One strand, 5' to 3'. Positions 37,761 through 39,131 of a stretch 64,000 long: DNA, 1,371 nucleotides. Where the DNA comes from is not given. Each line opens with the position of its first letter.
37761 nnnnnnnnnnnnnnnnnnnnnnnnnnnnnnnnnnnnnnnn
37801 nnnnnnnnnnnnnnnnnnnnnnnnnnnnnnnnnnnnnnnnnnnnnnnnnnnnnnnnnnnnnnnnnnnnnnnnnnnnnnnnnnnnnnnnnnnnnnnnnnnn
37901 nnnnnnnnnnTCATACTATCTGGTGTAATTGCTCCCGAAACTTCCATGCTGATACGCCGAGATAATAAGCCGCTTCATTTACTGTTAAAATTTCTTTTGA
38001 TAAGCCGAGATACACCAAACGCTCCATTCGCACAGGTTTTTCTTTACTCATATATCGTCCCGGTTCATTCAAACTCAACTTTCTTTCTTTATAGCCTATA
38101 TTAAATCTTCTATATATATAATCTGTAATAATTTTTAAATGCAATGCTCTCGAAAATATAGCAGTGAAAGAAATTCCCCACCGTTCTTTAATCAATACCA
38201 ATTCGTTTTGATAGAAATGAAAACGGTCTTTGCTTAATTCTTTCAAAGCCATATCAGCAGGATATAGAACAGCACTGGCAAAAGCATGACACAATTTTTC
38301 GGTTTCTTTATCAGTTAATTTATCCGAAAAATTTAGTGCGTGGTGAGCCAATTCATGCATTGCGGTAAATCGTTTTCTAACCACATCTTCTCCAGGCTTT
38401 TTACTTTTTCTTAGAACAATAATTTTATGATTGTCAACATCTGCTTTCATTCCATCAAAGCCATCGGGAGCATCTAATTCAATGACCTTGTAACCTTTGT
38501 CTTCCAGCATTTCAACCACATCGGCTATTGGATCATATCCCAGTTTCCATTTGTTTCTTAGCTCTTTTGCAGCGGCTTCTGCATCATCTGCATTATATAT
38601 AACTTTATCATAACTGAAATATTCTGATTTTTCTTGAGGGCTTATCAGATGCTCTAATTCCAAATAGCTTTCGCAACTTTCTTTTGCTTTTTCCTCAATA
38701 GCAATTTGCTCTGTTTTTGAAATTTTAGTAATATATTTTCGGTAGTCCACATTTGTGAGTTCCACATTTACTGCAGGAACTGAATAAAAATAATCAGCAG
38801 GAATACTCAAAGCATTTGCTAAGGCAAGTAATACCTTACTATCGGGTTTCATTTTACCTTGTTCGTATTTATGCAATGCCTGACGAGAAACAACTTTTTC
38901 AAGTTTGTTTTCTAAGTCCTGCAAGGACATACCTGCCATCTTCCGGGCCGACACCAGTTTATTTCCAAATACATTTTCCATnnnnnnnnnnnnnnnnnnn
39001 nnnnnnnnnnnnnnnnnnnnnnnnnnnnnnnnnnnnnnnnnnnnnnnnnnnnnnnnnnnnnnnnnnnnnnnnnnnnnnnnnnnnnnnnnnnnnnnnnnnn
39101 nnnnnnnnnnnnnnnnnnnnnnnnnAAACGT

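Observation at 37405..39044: COG2856 (XRE-HTH + ImmA/IrrE Zn-peptidase) fused regulator coupled to a PIN-like DUF4411-type gene by an ATGA overlap, with a perfect operator-like inverted repeat upstream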

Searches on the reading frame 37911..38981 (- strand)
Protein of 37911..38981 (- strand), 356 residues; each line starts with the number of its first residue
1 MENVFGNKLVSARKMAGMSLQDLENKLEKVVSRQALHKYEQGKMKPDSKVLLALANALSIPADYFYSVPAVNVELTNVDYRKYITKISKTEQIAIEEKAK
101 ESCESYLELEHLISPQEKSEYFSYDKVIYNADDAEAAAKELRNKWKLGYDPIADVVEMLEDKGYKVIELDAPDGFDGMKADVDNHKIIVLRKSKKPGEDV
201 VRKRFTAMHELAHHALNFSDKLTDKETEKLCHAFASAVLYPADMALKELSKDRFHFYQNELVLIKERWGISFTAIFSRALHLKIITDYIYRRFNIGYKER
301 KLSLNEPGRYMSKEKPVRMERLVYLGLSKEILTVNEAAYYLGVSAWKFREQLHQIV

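Call 3: search_protein_families(library=pfam, proteins=[window:37911-38981:-], max_evalue=1)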
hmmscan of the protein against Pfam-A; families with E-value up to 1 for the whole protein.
window:37911-38981:- (356 aa): 7 families
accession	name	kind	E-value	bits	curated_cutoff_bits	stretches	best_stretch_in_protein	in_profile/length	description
PF01381.28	HTH_3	-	8.8e-10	38.9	23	1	12-65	4-55/55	Helix-turn-helix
PF06114.19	Peptidase_M78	-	3.9e-09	36.8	22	1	160-275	2-118/123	IrrE N-terminal-like domain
PF12844.13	HTH_19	-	2.2e-08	34.3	30.2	1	6-68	1-61/64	Helix-turn-helix domain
PF13560.12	HTH_31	-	0.00016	22.4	27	1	5-60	2-56/64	Helix-turn-helix domain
PF03683.19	UPF0175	-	0.088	13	27.9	0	329-354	31-56/75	Uncharacterised protein family (UPF0175)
PF13592.12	HTH_33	-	0.13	12.3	25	0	280-302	5-27/60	Winged helix-turn helix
PF09397.16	FtsK_gamma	-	0.17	12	30.6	0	286-298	22-34/63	Ftsk gamma domain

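Call 4: search_protein_families(library=padloc, proteins=[window:37911-38981:-], max_evalue=1)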
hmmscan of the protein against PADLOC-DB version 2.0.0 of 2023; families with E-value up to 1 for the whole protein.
window:37911-38981:- (356 aa): 18 families
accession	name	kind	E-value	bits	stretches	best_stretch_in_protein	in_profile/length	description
PDLC03944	RmrA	-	2.5e-43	146.6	1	3-338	5-340/384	-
PDLC03949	RmrA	-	1.1e-40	137.6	1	7-346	5-327/363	-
PDLC03947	RmrA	-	3.1e-38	129.6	1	3-336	10-345/383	-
PDLC03948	RmrA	-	3.6e-38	129.5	1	4-326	8-334/397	-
PDLC03951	RmrA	-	1.9e-37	127.2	1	6-347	10-351/400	-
PDLC03952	RmrA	-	2.4e-37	126.7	1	5-342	23-365/395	-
PDLC03954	RmrA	-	3e-37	126.5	1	3-350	9-359/380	-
PDLC03955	RmrA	-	1.9e-36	124.1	1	7-337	23-342/371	-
PDLC03943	RmrA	-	2.8e-34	116.8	1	6-344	4-335/370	-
PDLC03946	RmrA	-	1.2e-33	114.3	1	7-320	5-304/357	-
PDLC03945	RmrA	-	7.7e-32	108.9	1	5-345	3-357/394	-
PDLC03950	RmrA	-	1.9e-28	97.6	1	8-347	6-342/369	-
PDLC03956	RmrA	-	1.4e-26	91.5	1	4-308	8-312/399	-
PDLC03953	RmrA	-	6.1e-26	89.5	1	4-331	5-331/373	-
PDLC04141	capP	-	7.4e-13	46.5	1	150-282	19-153/242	capP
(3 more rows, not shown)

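Call 5: search_protein_families(library=ncbifam, proteins=[window:37911-38981:-], max_evalue=1)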
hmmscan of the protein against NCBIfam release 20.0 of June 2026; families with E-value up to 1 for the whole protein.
window:37911-38981:- (356 aa): 11 families
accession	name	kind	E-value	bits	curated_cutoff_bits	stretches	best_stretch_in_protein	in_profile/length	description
NF052239.1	antitox_spr1629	equivalog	4.5e-31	108.3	335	1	5-344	3-356/377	spr1629 family repressor/antitoxin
NF041951.1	phage_RstR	subfamily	1.9e-08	34.6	80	1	5-96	3-93/108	RstR family transcriptional repressor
NF003162.0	PRK04140.1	equivalog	2.4e-08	33.4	263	1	5-61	127-181/317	transcriptional regulator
NF047948.1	male_kill_WMK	equivalog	4.3e-05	23.1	300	1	6-119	7-116/300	WO male-killing family protein Wmk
TIGR00270.2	TIGR00270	equivalog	0.0007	19.4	110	1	6-60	77-129/159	multiprotein bridging factor aMBF1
NF007257.0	PRK09706.1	subfamily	0.0019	18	101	1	2-60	3-59/135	transcriptional repressor DicA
TIGR01764.1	excise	domain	0.019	15.3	28.8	1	332-353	2-23/49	excisionase family DNA-binding protein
NF052655.1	XchromeleprotEdmS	equivalog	0.027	14.3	100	1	215-230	22-37/54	extrachromosomal elements maintenance protein EdmS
NF041677.1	trans_regClgR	equivalog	0.04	14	170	1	3-64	7-66/113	transcriptional regulator ClgR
NF010465.0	PRK13890.1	equivalog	0.051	13.7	96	1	15-64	16-63/121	conjugal transfer protein TrbA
TIGR03070.1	couple_hipB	subfamily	0.19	11.7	71.65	1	5-59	3-55/58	type II toxin-antitoxin system Y4mF family antitoxin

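Call 17: find_homologous_proteins(query=window:37911-38981:-, max_evalue=0.001)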
Query window:37911-38981:- (356 aa): 952 proteins with E <= 0.001 among 5069 candidates; the best 120 are listed.
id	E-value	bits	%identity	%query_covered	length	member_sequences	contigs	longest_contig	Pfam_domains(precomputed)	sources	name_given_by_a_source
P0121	2.7e-231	784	100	100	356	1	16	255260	PF12844.14,PF01381.29,PF06114.20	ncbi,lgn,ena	-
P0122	4.2e-218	741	94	100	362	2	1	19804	PF12844.14,PF01381.29,PF06114.20,PF13560.13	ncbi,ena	-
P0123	3.6e-200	682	85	100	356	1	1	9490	PF12844.14,PF01381.29,PF06114.20,PF13560.13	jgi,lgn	-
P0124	2.0e-199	680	85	100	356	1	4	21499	PF12844.14,PF01381.29,PF06114.20,PF13560.13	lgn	-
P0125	1.3e-197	674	84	100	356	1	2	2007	PF12844.14,PF01381.29,PF06114.20,PF13560.13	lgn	-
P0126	2.1e-197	673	85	100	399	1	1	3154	PF12844.14,PF01381.29,PF06114.20,PF13560.13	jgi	jgi:Zn-dependent peptidase ImmA (M78 family)/transcriptional regulator with XRE-family HTH domain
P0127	2.7e-197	673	85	100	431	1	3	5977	PF12844.14,PF01381.29,PF06114.20,PF13560.13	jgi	jgi:Zn-dependent peptidase ImmA (M78 family)/DNA-binding XRE family transcriptional regulator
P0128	3.8e-197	672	83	100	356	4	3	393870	PF12844.14,PF01381.29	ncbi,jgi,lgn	jgi:Zn-dependent peptidase ImmA (M78 family)/DNA-binding XRE family transcriptional regulator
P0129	6.0e-195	665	83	100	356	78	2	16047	PF12844.14,PF01381.29,PF06114.20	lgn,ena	-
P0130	2.3e-194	663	82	100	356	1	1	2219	PF12844.14,PF01381.29,PF06114.20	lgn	-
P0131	7.4e-194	661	83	100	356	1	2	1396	PF01381.29,PF06114.20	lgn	-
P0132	1.1e-193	661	84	100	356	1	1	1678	PF12844.14,PF01381.29,PF06114.20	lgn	-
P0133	3.6e-193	659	83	100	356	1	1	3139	PF12844.14,PF01381.29,PF06114.20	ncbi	-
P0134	3.7e-193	659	83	100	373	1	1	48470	PF01381.29,PF06114.20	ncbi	-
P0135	5.1e-193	659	82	100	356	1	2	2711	PF12844.14,PF01381.29,PF06114.20,PF13560.13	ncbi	-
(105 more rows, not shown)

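Call 27: search_protein_families(library=pfam, alignment_id=A1, max_evalue=10)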
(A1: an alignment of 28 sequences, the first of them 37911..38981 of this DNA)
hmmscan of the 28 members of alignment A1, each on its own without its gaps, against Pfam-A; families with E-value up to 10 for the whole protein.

A. member 1, window:37911-38981:- (356 aa): 7 families
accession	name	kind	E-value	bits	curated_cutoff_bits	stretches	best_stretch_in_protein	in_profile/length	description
PF01381.28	HTH_3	-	8.8e-10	38.9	23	1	12-65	4-55/55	Helix-turn-helix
PF06114.19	Peptidase_M78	-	3.9e-09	36.8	22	1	160-275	2-118/123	IrrE N-terminal-like domain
PF12844.13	HTH_19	-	2.2e-08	34.3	30.2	1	6-68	1-61/64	Helix-turn-helix domain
PF13560.12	HTH_31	-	0.00016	22.4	27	1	5-60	2-56/64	Helix-turn-helix domain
PF03683.19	UPF0175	-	0.088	13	27.9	0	329-354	31-56/75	Uncharacterised protein family (UPF0175)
PF13592.12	HTH_33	-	0.13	12.3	25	1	280-302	5-27/60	Winged helix-turn helix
PF09397.16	FtsK_gamma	-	0.17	12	30.6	0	286-298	22-34/63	Ftsk gamma domain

B. families by the number of members that match (of 28 scanned): 25 families
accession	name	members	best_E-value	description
PF01381.28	HTH_3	28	1.1e-14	Helix-turn-helix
PF06114.19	Peptidase_M78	28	1.2e-09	IrrE N-terminal-like domain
PF12844.13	HTH_19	28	1.4e-09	Helix-turn-helix domain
PF13560.12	HTH_31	27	9.8e-07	Helix-turn-helix domain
PF03683.19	UPF0175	13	0.0029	Uncharacterised protein family (UPF0175)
PF03698.18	UPF0180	7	0.027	Uncharacterised protein family (UPF0180)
PF13670.12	PepSY_2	6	0.023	Peptidase propeptide and YPEB domain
PF22265.2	T26-6p_Ig-like_dom_2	5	0.045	T26-6p, second immunoglobulin-like domain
PF13669.12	Glyoxalase_4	4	0.031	Glyoxalase/Bleomycin resistance protein/Dioxygenase superfamily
PF13443.12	HTH_26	3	0.0058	Cro/C1-type HTH DNA-binding domain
PF13592.12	HTH_33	3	0.08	Winged helix-turn helix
PF21418.3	LinB-like_C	2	0.054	Lincosamide nucleotidyltransferase-like, C-terminal domain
PF12668.12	DUF3791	2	0.073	Protein of unknown function (DUF3791)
PF09774.14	MIX23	1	0.01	Intermembrane space protein MIX23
PF03871.20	RNA_pol_Rpb5_N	1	0.015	RNA polymerase Rpb5, N-terminal domain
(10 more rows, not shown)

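Call 28: find_related_loci(query=A1, collection=genome_contigs, flank=4000)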
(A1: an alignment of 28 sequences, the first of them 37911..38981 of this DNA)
Query A1 (356 aa) in genome_contigs; peptide patterns used: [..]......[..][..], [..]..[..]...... (x = any residue, [..] = any of these).
381 stretches matched a pattern; 282 encode a relative of the query (tblastn E <= 1e-3); the best 80 are kept; 80 distinct loci.
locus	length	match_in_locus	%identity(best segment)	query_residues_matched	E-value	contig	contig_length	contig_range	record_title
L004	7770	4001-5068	94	1-356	0e+0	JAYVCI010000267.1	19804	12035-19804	MAG: Chitinophagaceae bacterium isolate GL30_UP_metabinner_1 GL30_UP_metabinner_1_266, whole genome shotgun sequence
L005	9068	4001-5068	83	1-356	0e+0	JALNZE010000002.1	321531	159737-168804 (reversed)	MAG: Chitinophagaceae bacterium isolate SO_2017_GW3 bin 34 scaffold_43_c1_OW296A_2017, whole genome shotgun sequence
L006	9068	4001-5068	82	1-356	0e+0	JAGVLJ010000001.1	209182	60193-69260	MAG: Bacteroidia bacterium isolate SW_8 c_000000036580, whole genome shotgun sequence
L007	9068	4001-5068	81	1-356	0e+0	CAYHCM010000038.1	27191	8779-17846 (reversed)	MAG TPA_asm: uncultured Chitinophaga sp. isolate ERP119702_co1_292 genome assembly, contig: NODE_1775_length_27191_cov_4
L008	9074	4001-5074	83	1-356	0e+0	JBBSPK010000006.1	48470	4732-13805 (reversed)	MAG: Chitinophagales bacterium isolate LS6_sbin.54 LS6_sbin.54_K_1405259_L_48470_cov_9.0000, whole genome shotgun sequen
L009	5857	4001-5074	81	1-356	0e+0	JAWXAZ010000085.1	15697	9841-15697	MAG: bacterium isolate MP5IB2.37 k99_1014534, whole genome shotgun sequence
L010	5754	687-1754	81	1-356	0e+0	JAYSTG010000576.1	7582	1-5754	MAG: Saprospiraceae bacterium isolate GFS_12390 GFS_12390_575, whole genome shotgun sequence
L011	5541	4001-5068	81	1-356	0e+0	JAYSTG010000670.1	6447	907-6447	MAG: Saprospiraceae bacterium isolate GFS_12390 GFS_12390_669, whole genome shotgun sequence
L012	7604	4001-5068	80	1-356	0e+0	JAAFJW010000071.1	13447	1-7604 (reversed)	MAG: Sphingobacteriales bacterium isolate bin43.metabat.b1b2b5.090 WN_Sphingobacteriales_scaffold_71, whole genome shotg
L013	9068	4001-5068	79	1-356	0e+0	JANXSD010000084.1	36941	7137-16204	MAG: Bacteroidetes bacterium isolate 336R_metabat_52 336R_k141_2107034, whole genome shotgun sequence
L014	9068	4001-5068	79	1-356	0e+0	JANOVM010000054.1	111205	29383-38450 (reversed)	MAG: Bacteroidota bacterium isolate VAR_35_metabat_627 VAR_35_k141_303168, whole genome shotgun sequence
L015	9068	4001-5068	79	1-356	0e+0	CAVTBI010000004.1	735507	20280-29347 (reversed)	MAG: uncultured Chitinophagaceae bacterium isolate MFD02416.bin.1.403 genome assembly, contig: contig_13348, whole genom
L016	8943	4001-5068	78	1-356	0e+0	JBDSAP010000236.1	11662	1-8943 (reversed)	MAG: Ferruginibacter sp. isolate cluster1_bin.112 k127_12783033, whole genome shotgun sequence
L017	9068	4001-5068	78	1-356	0e+0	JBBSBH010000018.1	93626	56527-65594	MAG: Chitinophagales bacterium isolate La6_metabat2.112 La6_metabat2.112_K_908120_L_93626_cov_47.2134, whole genome shot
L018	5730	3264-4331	78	1-356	0e+0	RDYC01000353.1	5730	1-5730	MAG: Bacteroidetes bacterium isolate PH2015_08U_38_6 PH2015_08U_scaffold_867, whole genome shotgun sequence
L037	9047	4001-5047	70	1-349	3e-171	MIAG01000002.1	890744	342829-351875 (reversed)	MAG: Sphingobacteriia bacterium RIFOXYC2_FULL_35_18 rifoxyc2_full_scaffold_1, whole genome shotgun sequence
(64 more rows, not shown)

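Call 44: search_protein_families(library=pfam, proteins=[L037:2948-3181:+, L037:3162-3620:+], max_evalue=10)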
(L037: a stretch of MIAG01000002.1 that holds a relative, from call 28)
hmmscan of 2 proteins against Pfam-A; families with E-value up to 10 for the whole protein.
L037:2948-3181:+ (78 aa): 2 families
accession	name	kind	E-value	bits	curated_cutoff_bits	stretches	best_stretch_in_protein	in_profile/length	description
PF03683.19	UPF0175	-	2.8e-20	72.2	27.9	1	14-70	17-73/75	Uncharacterised protein family (UPF0175)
PF13518.12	HTH_28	-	0.2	12.2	25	1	22-54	5-36/52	Helix-turn-helix domain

L037:3162-3620:+ (153 aa): 2 families
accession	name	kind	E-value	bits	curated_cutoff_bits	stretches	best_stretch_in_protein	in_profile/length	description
PF11848.13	DUF3368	-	1.1e-07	32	27.3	1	104-141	1-38/46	Domain of unknown function (DUF3368)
PF20698.3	PIN-TPR-GreABC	-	0.001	19.7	27.8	2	64-98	104-137/138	PIN domain associated with the TPR-GreAB-C-PIN system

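Call 49: predict_structure(alignment_id=A1)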
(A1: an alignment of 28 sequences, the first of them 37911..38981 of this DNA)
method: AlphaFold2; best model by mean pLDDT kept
length: 356 residues; sequences in the alignment: 28
mean_pLDDT: 79.8   pTM: 0.68
mean pLDDT of the five models: 79.8, 79.2, 78.6, 76.0, 73.7
residues with pLDDT >= 90: 75; 70-90: 220; 50-70: 39; < 50: 22
segments of 3 or more residues with pLDDT < 50: 252-254, 300-317
pLDDT, mean of each block of 10 residues (from residue 1): 73 77 85 85 84 87 75 84 77 88 77 68 95 96 89 84 88 88 90 69 88 95 92 93 85 55 77 83 80 59 40 46 77 84 82 72
secondary structure, 60 per line:
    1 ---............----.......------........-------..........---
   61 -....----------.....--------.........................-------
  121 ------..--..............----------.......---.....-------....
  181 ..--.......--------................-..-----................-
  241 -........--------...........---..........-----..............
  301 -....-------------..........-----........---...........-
elements in order: H4-15 H20-26 H33-40 H48-57 H62-65 E76-80 H89-113 H131-144 H155-161 E165-169 E177-182 E185-191 H200-215 H224-239 H242-249 H258-268 H272-281 H287-300 H302-305 H319-328 H334-341 H345-355

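Call 54: find_homologous_proteins(query=L037:2948-3181:+, max_evalue=0.001)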
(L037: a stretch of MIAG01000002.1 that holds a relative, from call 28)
Query L037:2948-3181:+ (78 aa): 1217 proteins with E <= 0.001 among 1222 candidates; the best 120 are listed.
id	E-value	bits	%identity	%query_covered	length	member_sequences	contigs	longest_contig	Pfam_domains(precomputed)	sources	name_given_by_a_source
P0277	9.1e-43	160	100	100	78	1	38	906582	PF24001.2,PF03683.20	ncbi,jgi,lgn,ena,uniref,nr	ncbi:MAG TPA: UPF0175 family protein [Sediminibacterium sp.]|jgi:predicted HTH domain antitoxin|unir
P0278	3.6e-42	159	99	100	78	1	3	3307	PF24001.2,PF03683.20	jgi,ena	jgi:predicted HTH domain antitoxin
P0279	4.4e-42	158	99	100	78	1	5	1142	PF24001.2,PF03683.20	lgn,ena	-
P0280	6.0e-42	158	99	100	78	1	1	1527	PF24001.2,PF03683.20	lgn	-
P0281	1.6e-41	156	99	100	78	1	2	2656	PF24001.2,PF03683.20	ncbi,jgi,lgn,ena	jgi:predicted HTH domain antitoxin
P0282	1.7e-41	156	97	100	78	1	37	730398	PF24001.2,PF03683.20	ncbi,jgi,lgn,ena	jgi:predicted HTH domain antitoxin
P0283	5.6e-41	155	96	100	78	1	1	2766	PF24001.2,PF03683.20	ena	-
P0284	7.4e-41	154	96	100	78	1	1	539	PF24001.2,PF03683.20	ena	-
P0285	8.9e-39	148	91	100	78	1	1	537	PF24001.2,PF03683.20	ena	-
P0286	1.0e-37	144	90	100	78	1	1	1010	PF24001.2,PF03683.20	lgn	-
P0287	1.3e-37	144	88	100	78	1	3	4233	PF24001.2,PF03683.20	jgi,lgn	-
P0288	1.5e-37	144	88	100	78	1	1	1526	PF24001.2,PF03683.20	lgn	-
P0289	3.9e-37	143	88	100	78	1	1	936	PF24001.2,PF03683.20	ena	-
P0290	5.8e-37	142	88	100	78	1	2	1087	PF03683.20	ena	-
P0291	9.8e-37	141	88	99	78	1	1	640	PF24001.2,PF03683.20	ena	-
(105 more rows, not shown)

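Call 56: fold_search(model_id=the predicted structure, library=pdb)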
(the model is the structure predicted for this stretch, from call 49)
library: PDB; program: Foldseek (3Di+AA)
matches with E <= 10: 421; with E <= 0.001: 2
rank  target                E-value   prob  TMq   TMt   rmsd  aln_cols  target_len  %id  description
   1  3dti                  5.1e-04  1.00  0.30  0.42   4.0       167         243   23  Crystal structure of the IRRE protein, a central regulator of DNA damage repair in deinococcaceae (released 2009-02-10)
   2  3dte                  9.5e-04  1.00  0.30  0.41   4.2       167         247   24  Crystal structure of the IRRE protein, a central regulator of DNA damage repair in deinococcaceae (released 2009-02-10)
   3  8sln_A                1.5e-03  1.00  0.30  0.43   4.1       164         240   21  Crystal structure of Deinococcus geothermalis PprI complexed with ssDNA (released 2024-03-13)
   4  2b5a_B                1.5e-02  1.00  0.17  0.78   1.5        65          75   25  C.BclI, Control Element of the BclI Restriction-Modification System (released 2006-01-03)
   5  8slm                  2.0e-02  1.00  0.30  0.41   4.6       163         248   21  Crystal structure of Deinococcus geothermalis PprI (released 2024-03-13)
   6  2b5a_A                2.5e-02  1.00  0.17  0.74   1.6        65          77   25  C.BclI, Control Element of the BclI Restriction-Modification System (released 2006-01-03)
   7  2b5a_C                2.6e-02  1.00  0.17  0.76   1.5        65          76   25  C.BclI, Control Element of the BclI Restriction-Modification System (released 2006-01-03)
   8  6cyy_A                2.7e-02  1.00  0.30  0.32   4.6       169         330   16  Mycobacterium tuberculosis transcriptional regulator (released 2019-04-17)
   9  6cyj_A                2.7e-02  1.00  0.28  0.31   5.3       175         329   16  Mycobacterium tuberculosis transcriptional regulator (released 2019-04-17)
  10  3u3w_A                3.3e-02  0.77  0.17  0.22  19.3       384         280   12  Crystal Structure of Bacillus thuringiensis PlcR in complex with the peptide PapR7 and DNA (released 2013-01-09)
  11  6cz6_C                3.6e-02  1.00  0.30  0.33   4.6       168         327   17  Mycobacterium tuberculosis transcriptional regulator (released 2019-04-17)
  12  6cz6_A                3.6e-02  1.00  0.29  0.32   4.5       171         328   18  Mycobacterium tuberculosis transcriptional regulator (released 2019-04-17)
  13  4ob4_A                4.2e-02  1.00  0.17  0.79   1.6        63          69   25  Structure of the S. venezulae BldD DNA-binding domain (released 2014-11-19)
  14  7t8i_A                4.4e-02  1.00  0.16  0.85   1.0        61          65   31  Crystal structure of the ImmR transcriptional regulator DNA-binding domain of Bacillus subtilis (released 2022-03-16)
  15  5woq_A                5.0e-02  1.00  0.17  0.73   1.1        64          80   28  Crystal structure of an XRE family protein transcriptional regulator from Mycobacterium smegmatis (released 2017-08-16)
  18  6cz6_D                5.3e-02  1.00  0.30  0.33   4.6       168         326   17  Mycobacterium tuberculosis transcriptional regulator (released 2019-04-17)
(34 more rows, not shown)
